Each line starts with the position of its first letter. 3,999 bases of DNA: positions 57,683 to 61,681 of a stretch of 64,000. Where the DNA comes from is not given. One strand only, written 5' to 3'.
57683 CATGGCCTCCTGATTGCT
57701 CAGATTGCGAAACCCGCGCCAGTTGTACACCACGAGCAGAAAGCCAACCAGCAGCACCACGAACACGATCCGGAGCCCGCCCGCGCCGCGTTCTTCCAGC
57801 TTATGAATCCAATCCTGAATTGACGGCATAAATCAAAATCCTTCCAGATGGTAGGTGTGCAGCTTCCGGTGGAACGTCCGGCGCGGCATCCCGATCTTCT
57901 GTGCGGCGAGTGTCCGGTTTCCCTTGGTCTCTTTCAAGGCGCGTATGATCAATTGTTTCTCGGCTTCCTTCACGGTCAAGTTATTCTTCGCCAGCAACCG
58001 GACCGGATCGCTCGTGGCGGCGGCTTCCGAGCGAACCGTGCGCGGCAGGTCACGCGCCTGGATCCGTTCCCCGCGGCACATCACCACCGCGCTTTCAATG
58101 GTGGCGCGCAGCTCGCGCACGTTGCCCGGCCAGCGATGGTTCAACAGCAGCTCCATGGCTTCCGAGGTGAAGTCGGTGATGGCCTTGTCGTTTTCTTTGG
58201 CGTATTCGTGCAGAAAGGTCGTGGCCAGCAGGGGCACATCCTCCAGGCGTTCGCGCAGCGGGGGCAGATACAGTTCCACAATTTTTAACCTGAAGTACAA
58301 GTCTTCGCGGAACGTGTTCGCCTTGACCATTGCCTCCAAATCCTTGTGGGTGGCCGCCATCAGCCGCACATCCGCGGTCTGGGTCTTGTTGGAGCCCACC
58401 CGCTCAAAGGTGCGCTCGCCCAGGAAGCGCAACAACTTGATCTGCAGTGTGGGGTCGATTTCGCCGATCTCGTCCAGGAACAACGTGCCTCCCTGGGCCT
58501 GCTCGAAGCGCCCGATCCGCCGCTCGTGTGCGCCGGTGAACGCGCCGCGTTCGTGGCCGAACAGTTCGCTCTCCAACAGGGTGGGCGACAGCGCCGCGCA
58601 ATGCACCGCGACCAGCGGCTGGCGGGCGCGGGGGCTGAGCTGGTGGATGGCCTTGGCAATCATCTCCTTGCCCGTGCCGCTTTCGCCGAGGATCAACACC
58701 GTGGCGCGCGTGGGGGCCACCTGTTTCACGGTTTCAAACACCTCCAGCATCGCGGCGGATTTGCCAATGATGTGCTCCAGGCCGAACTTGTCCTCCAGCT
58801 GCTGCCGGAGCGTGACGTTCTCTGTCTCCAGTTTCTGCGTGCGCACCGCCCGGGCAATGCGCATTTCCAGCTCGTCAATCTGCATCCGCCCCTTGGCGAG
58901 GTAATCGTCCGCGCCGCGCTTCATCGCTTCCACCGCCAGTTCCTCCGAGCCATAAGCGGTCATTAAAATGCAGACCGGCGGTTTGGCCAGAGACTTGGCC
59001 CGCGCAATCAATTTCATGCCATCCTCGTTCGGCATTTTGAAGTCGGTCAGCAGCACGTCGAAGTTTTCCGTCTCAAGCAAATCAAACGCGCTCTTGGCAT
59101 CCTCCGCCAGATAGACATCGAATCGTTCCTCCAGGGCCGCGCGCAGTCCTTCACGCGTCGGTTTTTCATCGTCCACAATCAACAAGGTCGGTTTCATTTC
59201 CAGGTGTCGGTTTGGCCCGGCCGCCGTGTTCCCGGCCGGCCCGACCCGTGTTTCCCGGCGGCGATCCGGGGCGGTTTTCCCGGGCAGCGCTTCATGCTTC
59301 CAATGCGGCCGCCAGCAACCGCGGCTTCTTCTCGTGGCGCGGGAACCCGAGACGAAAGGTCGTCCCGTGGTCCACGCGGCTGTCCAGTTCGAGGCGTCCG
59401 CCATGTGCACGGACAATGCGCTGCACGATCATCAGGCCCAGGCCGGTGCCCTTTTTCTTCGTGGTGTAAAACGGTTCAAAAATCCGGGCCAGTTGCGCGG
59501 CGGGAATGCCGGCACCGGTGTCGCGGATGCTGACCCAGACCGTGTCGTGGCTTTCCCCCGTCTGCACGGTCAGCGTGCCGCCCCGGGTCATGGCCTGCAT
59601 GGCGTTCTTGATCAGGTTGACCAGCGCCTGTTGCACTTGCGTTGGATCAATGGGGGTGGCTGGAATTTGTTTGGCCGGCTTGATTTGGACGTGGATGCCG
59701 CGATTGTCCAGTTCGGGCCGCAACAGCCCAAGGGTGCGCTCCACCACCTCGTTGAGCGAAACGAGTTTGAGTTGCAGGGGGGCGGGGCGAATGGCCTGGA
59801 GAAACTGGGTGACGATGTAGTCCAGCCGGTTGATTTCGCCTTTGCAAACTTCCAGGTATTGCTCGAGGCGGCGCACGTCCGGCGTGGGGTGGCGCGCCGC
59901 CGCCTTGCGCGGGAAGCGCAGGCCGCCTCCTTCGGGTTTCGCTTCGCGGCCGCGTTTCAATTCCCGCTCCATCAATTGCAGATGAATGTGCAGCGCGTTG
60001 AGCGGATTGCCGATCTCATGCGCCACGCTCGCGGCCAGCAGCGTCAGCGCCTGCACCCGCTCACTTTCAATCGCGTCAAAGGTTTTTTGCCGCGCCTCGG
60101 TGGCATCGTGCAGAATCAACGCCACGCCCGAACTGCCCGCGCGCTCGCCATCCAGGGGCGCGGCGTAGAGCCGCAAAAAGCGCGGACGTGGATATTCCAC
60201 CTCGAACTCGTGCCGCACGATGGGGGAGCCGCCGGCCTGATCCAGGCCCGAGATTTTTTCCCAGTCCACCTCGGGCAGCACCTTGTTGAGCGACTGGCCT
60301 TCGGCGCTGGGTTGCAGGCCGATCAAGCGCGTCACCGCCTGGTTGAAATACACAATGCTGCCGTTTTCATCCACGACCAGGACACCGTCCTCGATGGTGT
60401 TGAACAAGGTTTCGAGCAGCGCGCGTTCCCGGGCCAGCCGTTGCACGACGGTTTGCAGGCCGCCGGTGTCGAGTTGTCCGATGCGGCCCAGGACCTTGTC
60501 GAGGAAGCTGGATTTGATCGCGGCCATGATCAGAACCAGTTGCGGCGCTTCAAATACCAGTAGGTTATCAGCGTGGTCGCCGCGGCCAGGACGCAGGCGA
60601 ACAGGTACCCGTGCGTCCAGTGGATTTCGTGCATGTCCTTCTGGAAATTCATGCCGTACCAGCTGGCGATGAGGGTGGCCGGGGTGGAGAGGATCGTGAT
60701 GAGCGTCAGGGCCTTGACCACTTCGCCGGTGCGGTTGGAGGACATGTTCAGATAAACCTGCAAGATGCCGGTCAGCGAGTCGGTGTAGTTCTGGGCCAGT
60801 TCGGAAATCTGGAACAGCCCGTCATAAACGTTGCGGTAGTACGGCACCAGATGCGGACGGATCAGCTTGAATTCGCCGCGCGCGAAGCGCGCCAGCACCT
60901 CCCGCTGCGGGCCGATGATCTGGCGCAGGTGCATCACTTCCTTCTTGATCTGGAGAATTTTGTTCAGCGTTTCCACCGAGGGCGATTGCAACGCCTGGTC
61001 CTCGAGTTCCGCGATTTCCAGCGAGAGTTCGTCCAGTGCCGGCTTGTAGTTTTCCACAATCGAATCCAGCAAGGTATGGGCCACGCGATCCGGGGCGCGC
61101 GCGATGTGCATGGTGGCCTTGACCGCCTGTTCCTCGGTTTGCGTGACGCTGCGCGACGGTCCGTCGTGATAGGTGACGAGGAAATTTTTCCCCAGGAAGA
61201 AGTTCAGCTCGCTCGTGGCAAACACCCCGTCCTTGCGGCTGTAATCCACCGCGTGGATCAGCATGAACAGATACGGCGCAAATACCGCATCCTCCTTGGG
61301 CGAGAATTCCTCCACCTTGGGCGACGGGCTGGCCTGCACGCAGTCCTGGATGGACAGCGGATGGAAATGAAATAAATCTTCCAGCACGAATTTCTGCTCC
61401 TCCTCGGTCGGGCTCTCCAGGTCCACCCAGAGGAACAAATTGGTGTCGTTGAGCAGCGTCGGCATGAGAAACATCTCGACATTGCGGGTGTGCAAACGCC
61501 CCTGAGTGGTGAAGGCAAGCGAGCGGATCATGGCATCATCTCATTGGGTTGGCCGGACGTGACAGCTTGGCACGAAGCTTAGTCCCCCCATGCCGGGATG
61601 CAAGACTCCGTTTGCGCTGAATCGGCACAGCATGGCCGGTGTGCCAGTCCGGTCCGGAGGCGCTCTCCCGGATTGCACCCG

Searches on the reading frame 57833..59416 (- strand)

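Call 110: search_protein_families(library=pfam, proteins=[window:57833-59416:-], max_evalue=0.0001)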
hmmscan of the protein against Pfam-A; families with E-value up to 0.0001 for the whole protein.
window:57833-59416:- (527 aa): 7 families
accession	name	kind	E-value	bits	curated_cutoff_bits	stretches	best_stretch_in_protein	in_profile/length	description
PF00158.32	Sigma54_activat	-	9.6e-71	237.3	20.2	1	216-382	1-167/168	Sigma-54 interaction domain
PF25601.1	AAA_lid_14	-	2.5e-28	98.2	27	1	388-469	1-82/87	AAA+ ATPase lid domain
PF14532.12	Sigma54_activ_2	-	3.3e-23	82.9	25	1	217-387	1-138/138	Sigma-54 interaction domain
PF00072.30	Response_reg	-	8.8e-23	81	30.2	1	79-184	2-107/111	Response regulator receiver domain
PF02954.25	HTH_8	-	4.4e-12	46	22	1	482-521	2-41/42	Bacterial regulatory protein, Fis family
PF07728.20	AAA_5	-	4.7e-06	27.1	22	1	240-357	2-122/139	AAA domain (dynein-related subfamily)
PF01078.27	Mg_chelatase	-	2e-05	24.5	20.3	0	237-355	22-155/207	Magnesium chelatase, subunit ChlI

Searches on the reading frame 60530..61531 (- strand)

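Call 110: search_protein_families(library=pfam, proteins=[window:60530-61531:-], max_evalue=0.0001)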
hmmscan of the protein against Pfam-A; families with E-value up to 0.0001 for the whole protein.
window:60530-61531:- (333 aa): 1 family
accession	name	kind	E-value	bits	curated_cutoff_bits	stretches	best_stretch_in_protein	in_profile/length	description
PF01544.23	CorA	-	6.5e-60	203.4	27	1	33-329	4-292/292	CorA-like Mg2+ transporter protein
